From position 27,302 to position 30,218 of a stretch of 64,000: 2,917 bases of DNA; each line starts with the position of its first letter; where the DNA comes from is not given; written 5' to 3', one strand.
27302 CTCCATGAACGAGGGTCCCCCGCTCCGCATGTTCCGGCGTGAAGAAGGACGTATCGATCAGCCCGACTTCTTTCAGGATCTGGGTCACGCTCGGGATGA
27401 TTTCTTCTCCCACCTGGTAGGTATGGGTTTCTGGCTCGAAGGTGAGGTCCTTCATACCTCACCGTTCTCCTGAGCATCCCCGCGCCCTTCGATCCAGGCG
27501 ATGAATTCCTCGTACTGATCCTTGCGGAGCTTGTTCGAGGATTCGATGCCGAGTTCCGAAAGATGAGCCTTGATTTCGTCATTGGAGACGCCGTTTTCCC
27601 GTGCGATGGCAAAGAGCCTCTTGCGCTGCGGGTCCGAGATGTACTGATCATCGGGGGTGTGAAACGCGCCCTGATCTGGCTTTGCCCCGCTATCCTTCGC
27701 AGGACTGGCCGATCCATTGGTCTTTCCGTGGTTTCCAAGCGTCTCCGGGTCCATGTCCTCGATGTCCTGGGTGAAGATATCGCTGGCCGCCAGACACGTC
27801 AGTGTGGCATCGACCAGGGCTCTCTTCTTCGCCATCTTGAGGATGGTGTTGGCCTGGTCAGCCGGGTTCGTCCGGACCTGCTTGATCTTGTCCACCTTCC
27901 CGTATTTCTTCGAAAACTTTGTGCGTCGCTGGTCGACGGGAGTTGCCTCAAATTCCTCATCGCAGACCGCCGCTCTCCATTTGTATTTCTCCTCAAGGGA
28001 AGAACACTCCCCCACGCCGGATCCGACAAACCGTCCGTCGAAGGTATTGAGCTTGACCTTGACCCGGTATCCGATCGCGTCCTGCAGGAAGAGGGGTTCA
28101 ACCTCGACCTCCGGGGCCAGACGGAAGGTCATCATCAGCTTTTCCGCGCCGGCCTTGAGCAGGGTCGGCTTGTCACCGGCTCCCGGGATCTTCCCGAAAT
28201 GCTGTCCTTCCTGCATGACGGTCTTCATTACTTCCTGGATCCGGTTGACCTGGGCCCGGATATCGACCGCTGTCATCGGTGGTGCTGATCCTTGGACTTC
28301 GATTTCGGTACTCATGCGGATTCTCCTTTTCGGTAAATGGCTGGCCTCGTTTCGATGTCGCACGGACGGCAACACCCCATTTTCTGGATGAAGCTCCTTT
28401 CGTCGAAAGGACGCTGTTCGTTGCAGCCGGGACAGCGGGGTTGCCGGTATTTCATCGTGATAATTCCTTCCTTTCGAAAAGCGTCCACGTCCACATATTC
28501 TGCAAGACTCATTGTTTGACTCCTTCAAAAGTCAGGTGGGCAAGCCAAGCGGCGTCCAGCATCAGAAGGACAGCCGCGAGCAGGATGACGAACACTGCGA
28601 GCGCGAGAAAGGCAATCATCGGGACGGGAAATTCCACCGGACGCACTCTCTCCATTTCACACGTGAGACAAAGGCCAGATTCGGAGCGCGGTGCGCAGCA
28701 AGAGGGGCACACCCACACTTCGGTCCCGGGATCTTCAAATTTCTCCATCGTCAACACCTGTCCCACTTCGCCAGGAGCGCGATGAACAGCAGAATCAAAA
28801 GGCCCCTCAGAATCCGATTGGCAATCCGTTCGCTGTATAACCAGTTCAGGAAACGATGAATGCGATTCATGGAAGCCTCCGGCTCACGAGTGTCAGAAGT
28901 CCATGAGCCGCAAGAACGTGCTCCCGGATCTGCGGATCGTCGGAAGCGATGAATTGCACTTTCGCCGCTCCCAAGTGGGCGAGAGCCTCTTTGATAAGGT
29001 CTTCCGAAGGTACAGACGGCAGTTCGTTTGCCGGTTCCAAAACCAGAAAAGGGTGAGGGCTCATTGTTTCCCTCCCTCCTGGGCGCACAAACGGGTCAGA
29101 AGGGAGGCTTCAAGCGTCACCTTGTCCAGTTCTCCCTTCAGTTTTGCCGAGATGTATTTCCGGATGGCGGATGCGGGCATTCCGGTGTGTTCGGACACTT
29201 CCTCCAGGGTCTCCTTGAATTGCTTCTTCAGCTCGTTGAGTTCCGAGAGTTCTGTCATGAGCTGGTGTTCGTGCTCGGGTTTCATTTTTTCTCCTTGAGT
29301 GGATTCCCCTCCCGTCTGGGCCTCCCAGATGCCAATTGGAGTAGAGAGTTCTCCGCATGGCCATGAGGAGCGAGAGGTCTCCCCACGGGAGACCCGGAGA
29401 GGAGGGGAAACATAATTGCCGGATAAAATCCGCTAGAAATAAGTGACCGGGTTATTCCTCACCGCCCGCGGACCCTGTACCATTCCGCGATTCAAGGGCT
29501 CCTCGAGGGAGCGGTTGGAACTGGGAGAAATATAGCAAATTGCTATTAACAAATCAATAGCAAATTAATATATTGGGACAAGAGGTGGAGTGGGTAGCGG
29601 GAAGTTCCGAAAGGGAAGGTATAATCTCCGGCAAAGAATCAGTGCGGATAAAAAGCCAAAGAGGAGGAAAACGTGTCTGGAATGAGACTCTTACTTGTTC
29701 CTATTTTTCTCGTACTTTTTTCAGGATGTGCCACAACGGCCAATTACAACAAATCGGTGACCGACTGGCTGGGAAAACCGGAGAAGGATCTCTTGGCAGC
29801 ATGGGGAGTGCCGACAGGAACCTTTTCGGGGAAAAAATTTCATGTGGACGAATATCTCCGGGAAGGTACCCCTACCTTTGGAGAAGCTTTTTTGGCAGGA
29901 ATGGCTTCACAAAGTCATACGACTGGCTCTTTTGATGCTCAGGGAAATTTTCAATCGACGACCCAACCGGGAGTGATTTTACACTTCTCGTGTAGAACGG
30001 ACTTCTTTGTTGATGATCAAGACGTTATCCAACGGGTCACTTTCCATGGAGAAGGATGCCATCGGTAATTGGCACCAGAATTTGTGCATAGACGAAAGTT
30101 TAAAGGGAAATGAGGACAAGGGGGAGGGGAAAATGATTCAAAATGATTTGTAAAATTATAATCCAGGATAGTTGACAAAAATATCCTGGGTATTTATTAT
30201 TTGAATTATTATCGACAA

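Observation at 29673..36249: AT-rich accessory island in the rexAB-equivalent slot between OL/PL and cI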

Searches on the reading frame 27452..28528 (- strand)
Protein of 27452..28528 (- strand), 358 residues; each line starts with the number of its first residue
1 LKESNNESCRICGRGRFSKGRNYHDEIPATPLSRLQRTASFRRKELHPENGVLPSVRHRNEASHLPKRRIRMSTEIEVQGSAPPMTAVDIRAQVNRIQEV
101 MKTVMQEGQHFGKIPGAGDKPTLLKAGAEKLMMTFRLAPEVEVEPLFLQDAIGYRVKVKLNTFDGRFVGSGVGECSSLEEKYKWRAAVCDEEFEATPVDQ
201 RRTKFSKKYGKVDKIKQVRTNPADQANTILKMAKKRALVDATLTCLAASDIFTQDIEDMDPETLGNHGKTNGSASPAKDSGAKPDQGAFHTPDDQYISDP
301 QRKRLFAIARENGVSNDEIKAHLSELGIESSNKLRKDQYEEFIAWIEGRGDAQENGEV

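Call 7: search_protein_families(library=phrogs, proteins=[window:27452-28528:-], max_evalue=0.001)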
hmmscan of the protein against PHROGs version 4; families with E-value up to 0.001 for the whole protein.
window:27452-28528:- (358 aa): 1 family
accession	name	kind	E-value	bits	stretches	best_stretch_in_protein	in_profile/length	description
phrog_10048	-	unknown function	3.9e-47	161.8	1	91-271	29-181/273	-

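Call 28: find_related_loci(query=window:27452-28315:-, collection=genome_contigs, flank=10000)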
Query window:27452-28315:- (287 aa) in genome_contigs; peptide patterns used: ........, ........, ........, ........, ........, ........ (x = any residue, [..] = any of these).
159 stretches matched a pattern; 131 encode a relative of the query (tblastn E <= 1e-3); the best 80 are kept; 80 distinct loci.
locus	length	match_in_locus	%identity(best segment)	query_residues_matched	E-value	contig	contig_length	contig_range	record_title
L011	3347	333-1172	77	1-283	4e-151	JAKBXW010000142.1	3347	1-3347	MAG: Nitrospirae bacterium isolate WY2.bin1 NODE_64005_length_3347_cov_2.262733, whole genome shotgun sequence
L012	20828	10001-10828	53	1-272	1e-77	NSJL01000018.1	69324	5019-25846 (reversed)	MAG: Nitrospira sp. isolate Ru_enrich_NS NODE_185_length_69324_cov_106.086, whole genome shotgun sequence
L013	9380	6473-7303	52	1-272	5e-77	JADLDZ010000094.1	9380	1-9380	MAG: Nitrospirales bacterium isolate SJ299 c_000000185169, whole genome shotgun sequence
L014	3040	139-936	49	1-276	2e-76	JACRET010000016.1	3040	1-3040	MAG: Deltaproteobacteria bacterium isolate NC_groundwater_1706_Pr3_B-0.1um_52_15 SR-2_scaffold_141_588456, whole genome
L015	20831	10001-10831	51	1-272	7e-75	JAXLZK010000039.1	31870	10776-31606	MAG: Thermodesulfovibrionales bacterium isolate STL-NIT1 opera.106.fa-39, whole genome shotgun sequence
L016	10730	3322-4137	51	13-276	6e-73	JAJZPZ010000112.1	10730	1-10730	MAG: Nitrospirae bacterium isolate SKS1.bin28 NODE_10892_length_10730_cov_2.126096, whole genome shotgun sequence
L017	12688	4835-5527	56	13-246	2e-72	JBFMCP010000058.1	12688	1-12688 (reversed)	MAG: Nitrospirota bacterium isolate MAG196 MAG196_58, whole genome shotgun sequence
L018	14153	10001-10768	47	1-276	3e-70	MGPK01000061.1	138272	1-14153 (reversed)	MAG: Deltaproteobacteria bacterium GWA2_54_12 gwa2_scaffold_591, whole genome shotgun sequence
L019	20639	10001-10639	50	14-223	7e-57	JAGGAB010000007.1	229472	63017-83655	MAG: Bacillota bacterium isolate CTSoil_079 scaffold_17, whole genome shotgun sequence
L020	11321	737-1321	53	10-205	1e-53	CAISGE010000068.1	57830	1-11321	MAG: Candidatus Omnitrophica bacterium isolate AM-lipid-02-D9_bin-1187 genome assembly, contig: bin-1187:68/80, whole ge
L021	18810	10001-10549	54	14-202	4e-52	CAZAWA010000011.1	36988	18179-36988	MAG TPA_asm: uncultured Oxalobacter sp. isolate SRP302447_co2_16 genome assembly, contig: NODE_3114_length_36988_cov_8.1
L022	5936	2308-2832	54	18-193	4e-51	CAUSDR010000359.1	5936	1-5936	MAG TPA_asm: uncultured Janthinobacterium sp. isolate ERR9969147_bin.9_MetaWRAP_v1.3_MAG genome assembly, contig: ERZ216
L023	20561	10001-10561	51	18-205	1e-50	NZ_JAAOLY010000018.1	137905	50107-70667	Janthinobacterium lividum strain HSC-65S10 NODE_18_length_137905_cov_13.043795, whole genome shotgun sequence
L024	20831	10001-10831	42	14-259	3e-50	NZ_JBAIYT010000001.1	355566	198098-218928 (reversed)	Nitratidesulfovibrio sp. 1201_IL3209 NODE_1_length_355566_cov_71.154972, whole genome shotgun sequence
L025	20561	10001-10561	51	18-205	2e-50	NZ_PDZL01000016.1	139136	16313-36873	Janthinobacterium sp. BJB426 NODE_16_length_139136_cov_9.987771, whole genome shotgun sequence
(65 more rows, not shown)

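Call 29: find_related_loci(query=window:27452-28315:-, collection=viral_contigs, flank=10000)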
Query window:27452-28315:- (287 aa) in viral_contigs; peptide patterns used: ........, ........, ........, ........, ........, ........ (x = any residue, [..] = any of these).
199 stretches matched a pattern; 198 encode a relative of the query (tblastn E <= 1e-3); the best 80 are kept; 80 distinct loci.
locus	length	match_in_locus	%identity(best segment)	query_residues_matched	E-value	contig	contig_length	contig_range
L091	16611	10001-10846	77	1-283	4e-145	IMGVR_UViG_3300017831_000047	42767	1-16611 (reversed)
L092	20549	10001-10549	68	14-194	3e-75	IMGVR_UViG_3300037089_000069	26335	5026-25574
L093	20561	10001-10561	61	13-202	8e-72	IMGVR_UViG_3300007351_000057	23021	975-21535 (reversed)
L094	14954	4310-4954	57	1-213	1e-71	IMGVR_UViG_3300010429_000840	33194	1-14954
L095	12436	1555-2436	47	4-276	2e-70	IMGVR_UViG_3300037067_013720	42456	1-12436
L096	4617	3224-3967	52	14-271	5e-70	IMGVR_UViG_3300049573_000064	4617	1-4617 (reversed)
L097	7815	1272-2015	52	14-271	5e-70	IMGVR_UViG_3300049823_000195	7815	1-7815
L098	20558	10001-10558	64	4-189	6e-70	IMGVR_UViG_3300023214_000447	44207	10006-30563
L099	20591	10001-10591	61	5-200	1e-68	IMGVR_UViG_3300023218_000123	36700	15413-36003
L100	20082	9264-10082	47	14-285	3e-64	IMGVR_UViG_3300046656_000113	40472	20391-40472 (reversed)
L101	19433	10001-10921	40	8-277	3e-61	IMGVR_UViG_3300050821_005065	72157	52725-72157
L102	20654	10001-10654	52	14-223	2e-61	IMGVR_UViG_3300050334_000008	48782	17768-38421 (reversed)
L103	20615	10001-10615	52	14-213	7e-60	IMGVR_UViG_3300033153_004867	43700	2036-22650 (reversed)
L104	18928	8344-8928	55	1-198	3e-59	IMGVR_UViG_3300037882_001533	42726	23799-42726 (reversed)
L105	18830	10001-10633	51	1-206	3e-58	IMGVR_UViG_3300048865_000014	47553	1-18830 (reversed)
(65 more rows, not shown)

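Call 34: search_protein_families(library=pfam, proteins=[L091:3396-4376:+, L091:4603-5778:+, L091:5699-6814:+, L091:2631-3365:-, L091:7322-7693:-, L091:8034-8405:-, L091:985-2211:-], max_evalue=0.01)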
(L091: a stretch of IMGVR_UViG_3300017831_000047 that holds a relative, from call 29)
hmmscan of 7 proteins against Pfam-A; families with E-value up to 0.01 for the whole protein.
L091:3396-4376:+ (326 aa): 9 families
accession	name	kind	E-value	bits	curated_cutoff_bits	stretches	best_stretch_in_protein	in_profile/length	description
PF00717.28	Peptidase_S24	-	2.2e-26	92.3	23.3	1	199-320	1-116/116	Peptidase S24-like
PF01381.28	HTH_3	-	1.6e-09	38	23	1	101-153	3-55/55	Helix-turn-helix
PF13443.12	HTH_26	-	3.5e-07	30.8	22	1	98-151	1-55/63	Cro/C1-type HTH DNA-binding domain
PF13384.12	HTH_23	-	8.3e-05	22.7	24.6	1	103-129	12-39/50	Homeodomain-like domain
PF07022.19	Phage_CI_repr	-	0.00025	21.8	22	1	98-158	2-62/65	Bacteriophage CI repressor helix-turn-helix domain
PF15943.11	YdaS_toxin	-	0.0003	21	30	1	100-136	2-39/65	Bacterial toxin YdaS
PF14549.12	P22_Cro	-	0.0043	17.2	30.2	0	111-135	13-36/60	DNA-binding transcriptional regulator Cro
PF12728.13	HTH_17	-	0.0046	17.6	27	0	114-132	8-26/51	Helix-turn-helix domain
PF01527.26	HTH_Tnp_1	-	0.0076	16.9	24.1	0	107-131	23-47/75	Transposase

L091:4603-5778:+ (391 aa): 1 family
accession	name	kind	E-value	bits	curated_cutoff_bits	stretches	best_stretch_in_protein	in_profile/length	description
PF00145.23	DNA_methylase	-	2e-49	169.2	22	1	3-362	1-322/324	C-5 cytosine-specific DNA methylase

L091:5699-6814:+ (371 aa): 0 families

L091:2631-3365:- (244 aa): 0 families

L091:7322-7693:- (123 aa): 0 families

L091:8034-8405:- (123 aa): 0 families

L091:985-2211:- (408 aa): 1 family
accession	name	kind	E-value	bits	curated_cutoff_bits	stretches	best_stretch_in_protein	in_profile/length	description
PF00145.23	DNA_methylase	-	2.4e-16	60.5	22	1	77-173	66-166/324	C-5 cytosine-specific DNA methylase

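Call 35: search_protein_families(library=padloc, proteins=[L091:3396-4376:+, L091:4603-5778:+, L091:5699-6814:+, L091:2631-3365:-, L091:7322-7693:-, L091:8034-8405:-, L091:985-2211:-], max_evalue=0.01)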
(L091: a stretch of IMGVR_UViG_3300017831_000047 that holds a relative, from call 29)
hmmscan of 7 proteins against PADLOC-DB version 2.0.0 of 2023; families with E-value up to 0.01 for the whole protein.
L091:3396-4376:+ (326 aa): 7 families
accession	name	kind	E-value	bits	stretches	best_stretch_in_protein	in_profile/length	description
PDLC03949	RmrA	-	1.1e-06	25.8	1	97-157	5-65/363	-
PDLC04133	mad1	-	0.00048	18.4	1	110-134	8-32/60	mads_1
PDLC04142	capH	-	0.00087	18.3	1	97-186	9-82/103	capH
PDLC03952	RmrA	-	0.0013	15.6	1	95-149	23-77/395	-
PDLC03951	RmrA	-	0.0015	15.6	1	97-153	11-67/400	-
PDLC04775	PDC-M69A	-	0.0018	16.8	1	94-150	7-63/113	-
PDLC04760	PDC-M64C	-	0.0023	16.3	1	94-130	26-62/93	-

L091:4603-5778:+ (391 aa): 57 families (the best 25 are shown)
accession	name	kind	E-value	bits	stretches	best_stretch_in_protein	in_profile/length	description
PDLC03355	MTase_II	-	5.8e-164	543.7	1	2-366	4-368/377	Type II methyltransferase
PDLC00030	DruM2|DruM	-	9e-140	464.1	1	2-376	5-374/380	DNA cytosine methylase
PDLC03378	MTase_II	-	1.5e-59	200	1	1-372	1-336/344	Type II methyltransferase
PDLC03234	MTase_II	-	7.1e-45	151.9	2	2-190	4-178/375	Type II methyltransferase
PDLC03272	MTase_II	-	1e-41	141.5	1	2-363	74-387/407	Type II methyltransferase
PDLC03326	MTase_II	-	7.9e-41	138.6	2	5-190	7-179/412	Type II methyltransferase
PDLC00026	DruM2|DruM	-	1.5e-37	127.9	1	4-370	6-322/336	DNA cytosine methylase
PDLC00033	DruM2|DruM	-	8.8e-34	115.4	2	5-188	24-192/368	DNA cytosine methylase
PDLC03731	oMTase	-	3.1e-33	113.2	2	89-189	78-177/326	orphan methyltransferase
PDLC03237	MTase_II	-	3.4e-33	112.6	2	8-199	799-981/1036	Type II methyltransferase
PDLC00027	DruM2|DruM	-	7.8e-32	109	2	3-190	12-175/361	DNA cytosine methylase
PDLC02649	DrmMII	-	2.6e-31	107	2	72-189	103-222/422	DrmMII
PDLC00031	DruM2|DruM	-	8.7e-31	105.3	2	4-190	13-175/361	DNA cytosine methylase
PDLC02650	DrmMII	-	9.8e-31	105.1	3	1-140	7-138/435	DrmMII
PDLC03225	MTase_II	-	2.2e-26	90.7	3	2-147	7-147/615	Type II methyltransferase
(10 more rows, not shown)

L091:5699-6814:+ (371 aa): 1 family
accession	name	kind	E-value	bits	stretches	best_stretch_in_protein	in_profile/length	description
PDLC03534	REase_II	-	3.4e-114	379.6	1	6-367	4-350/351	Type II restriction enzyme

L091:2631-3365:- (244 aa): 0 families

L091:7322-7693:- (123 aa): 0 families

L091:8034-8405:- (123 aa): 0 families

L091:985-2211:- (408 aa): 31 families (the best 25 are shown)
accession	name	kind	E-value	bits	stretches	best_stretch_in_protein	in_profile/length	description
PDLC00026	DruM2|DruM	-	3e-17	61.2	1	32-173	52-172/336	DNA cytosine methylase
PDLC03272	MTase_II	-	3.8e-16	57.2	1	75-171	138-238/407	Type II methyltransferase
PDLC03234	MTase_II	-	3.4e-13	47.6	1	76-173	76-179/375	Type II methyltransferase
PDLC00029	DruM2|DruM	-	4.9e-13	47.2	1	77-171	71-168/329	DNA cytosine methylase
PDLC03378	MTase_II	-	3.1e-12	44.5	1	76-172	71-171/344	Type II methyltransferase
PDLC00033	DruM2|DruM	-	4.1e-12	44.1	1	76-170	95-192/368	DNA cytosine methylase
PDLC03307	MTase_II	-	2e-11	41.7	1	77-127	67-117/382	Type II methyltransferase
PDLC03326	MTase_II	-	9.2e-11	39.5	1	77-171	79-178/412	Type II methyltransferase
PDLC03270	MTase_II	-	3.7e-09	34.1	1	77-170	70-163/309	Type II methyltransferase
PDLC00032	DruM2|DruM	-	2e-08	31.9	1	76-171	74-172/424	DNA cytosine methylase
PDLC00031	DruM2|DruM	-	2.7e-08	31.3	1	77-169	76-172/361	DNA cytosine methylase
PDLC00027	DruM2|DruM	-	5.8e-08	30.5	1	77-170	76-173/361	DNA cytosine methylase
PDLC00034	DruM2|DruM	-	7.9e-08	29.2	1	75-175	82-193/457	DNA cytosine methylase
PDLC03237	MTase_II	-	8.2e-08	28.6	1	77-171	872-971/1036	Type II methyltransferase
PDLC03220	MTase_II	-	1.3e-07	28.7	1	64-169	70-186/525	Type II methyltransferase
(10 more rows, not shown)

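Call 91: find_related_loci(query=window:27452-28315:-, collection=metagenome_contigs, flank=10000)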
Query window:27452-28315:- (287 aa) in metagenome_contigs; peptide patterns used: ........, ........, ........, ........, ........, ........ (x = any residue, [..] = any of these).
599 stretches matched a pattern (row limit reached: there are more); 555 encode a relative of the query (tblastn E <= 1e-3); the best 80 are kept; 80 distinct loci.
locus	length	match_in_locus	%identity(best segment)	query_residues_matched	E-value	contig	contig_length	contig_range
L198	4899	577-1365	61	1-271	3e-104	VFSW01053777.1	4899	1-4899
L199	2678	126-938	58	13-287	3e-92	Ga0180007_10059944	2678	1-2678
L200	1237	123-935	52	1-278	1e-88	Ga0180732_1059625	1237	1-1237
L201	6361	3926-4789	52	6-272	9e-82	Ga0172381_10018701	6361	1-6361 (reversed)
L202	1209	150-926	53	13-273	9e-82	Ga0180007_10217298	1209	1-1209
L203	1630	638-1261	59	2-214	1e-78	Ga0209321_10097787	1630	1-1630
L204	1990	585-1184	61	14-213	1e-75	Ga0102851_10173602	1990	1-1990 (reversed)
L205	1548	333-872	65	14-193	1e-76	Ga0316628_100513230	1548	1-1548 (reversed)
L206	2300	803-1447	57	1-213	3e-74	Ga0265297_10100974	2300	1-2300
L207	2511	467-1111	57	1-213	9e-74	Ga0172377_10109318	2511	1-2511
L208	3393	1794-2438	57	1-213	2e-72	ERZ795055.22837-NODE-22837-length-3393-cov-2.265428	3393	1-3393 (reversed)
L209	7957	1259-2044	51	14-273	2e-71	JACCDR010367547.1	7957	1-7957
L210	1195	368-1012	58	1-213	6e-76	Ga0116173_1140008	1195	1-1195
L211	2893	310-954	58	1-213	1e-71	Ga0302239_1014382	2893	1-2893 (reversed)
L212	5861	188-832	58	1-213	6e-71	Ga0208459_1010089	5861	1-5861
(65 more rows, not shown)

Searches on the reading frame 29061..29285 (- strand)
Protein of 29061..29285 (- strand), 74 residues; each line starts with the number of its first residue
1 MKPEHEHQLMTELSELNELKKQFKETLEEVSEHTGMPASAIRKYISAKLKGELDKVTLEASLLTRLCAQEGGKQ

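Call 7: search_protein_families(library=phrogs, proteins=[window:29061-29285:-], max_evalue=0.001)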
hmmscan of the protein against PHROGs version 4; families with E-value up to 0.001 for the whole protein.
window:29061-29285:- (74 aa): 1 family
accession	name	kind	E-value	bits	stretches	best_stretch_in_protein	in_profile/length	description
phrog_8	-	transcription regulation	0.00037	21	1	4-46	68-111/346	transcriptional regulator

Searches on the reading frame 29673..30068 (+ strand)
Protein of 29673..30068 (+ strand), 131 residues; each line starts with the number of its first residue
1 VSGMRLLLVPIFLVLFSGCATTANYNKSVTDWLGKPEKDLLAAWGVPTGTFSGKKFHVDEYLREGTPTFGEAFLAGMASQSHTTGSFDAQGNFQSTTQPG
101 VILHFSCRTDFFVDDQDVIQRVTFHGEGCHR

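Call 3: search_protein_families(library=pfam, proteins=[window:29673-30068:+], max_evalue=0.01)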
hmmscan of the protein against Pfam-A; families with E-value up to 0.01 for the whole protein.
window:29673-30068:+ (131 aa): 0 families

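Call 4: search_protein_families(library=padloc, proteins=[window:29673-30068:+], max_evalue=0.01)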
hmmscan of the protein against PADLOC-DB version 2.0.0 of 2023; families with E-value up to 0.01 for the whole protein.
window:29673-30068:+ (131 aa): 0 families

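Call 5: search_protein_families(library=ncbifam, proteins=[window:29673-30068:+], max_evalue=0.01)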
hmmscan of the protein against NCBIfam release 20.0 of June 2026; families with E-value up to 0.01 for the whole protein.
window:29673-30068:+ (131 aa): 0 families

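Call 8: search_protein_families(library=phrogs, proteins=[window:29673-30068:+], max_evalue=0.001)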
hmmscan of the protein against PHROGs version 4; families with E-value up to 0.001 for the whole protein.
window:29673-30068:+ (131 aa): 1 family
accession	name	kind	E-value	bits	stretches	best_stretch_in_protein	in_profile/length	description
phrog_3716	-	unknown function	2e-10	42.1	1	15-130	2-115/116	-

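Call 111: search_dna_similar(query=window:29673-30068:+, collection=phages, mode=protein, max_rows=10, max_evalue=0.001)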
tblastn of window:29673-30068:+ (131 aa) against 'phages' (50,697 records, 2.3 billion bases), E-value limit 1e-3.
Records with a match: 3; places in all: 3; records where one place covers at least 80% of the query: 3.
Best place of each record, by identity: <60% 3.
By first word of the organism name: Escherichia 2; Klebsiella 1.
By host as written in the record: Klebsiella pneumoniae ST11-OXA245 1; Escherichia coli YO1 1; - 1.
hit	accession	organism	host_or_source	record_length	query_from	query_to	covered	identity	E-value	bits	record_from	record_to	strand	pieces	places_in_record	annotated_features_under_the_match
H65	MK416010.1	Klebsiella phage ST11-OXA245phi3.2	Klebsiella pneumoniae ST11-OXA245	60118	4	129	96%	23.8%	3e-5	47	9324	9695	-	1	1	hypothetical protein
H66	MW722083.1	Escherichia phage vB_EcoP_ZX5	Escherichia coli YO1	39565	4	129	96%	23.0%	8e-5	46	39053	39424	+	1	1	hypothetical protein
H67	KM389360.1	Escherichia phage Phi05_1387 B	-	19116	4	129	96%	23.0%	4e-4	44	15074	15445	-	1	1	record has no annotation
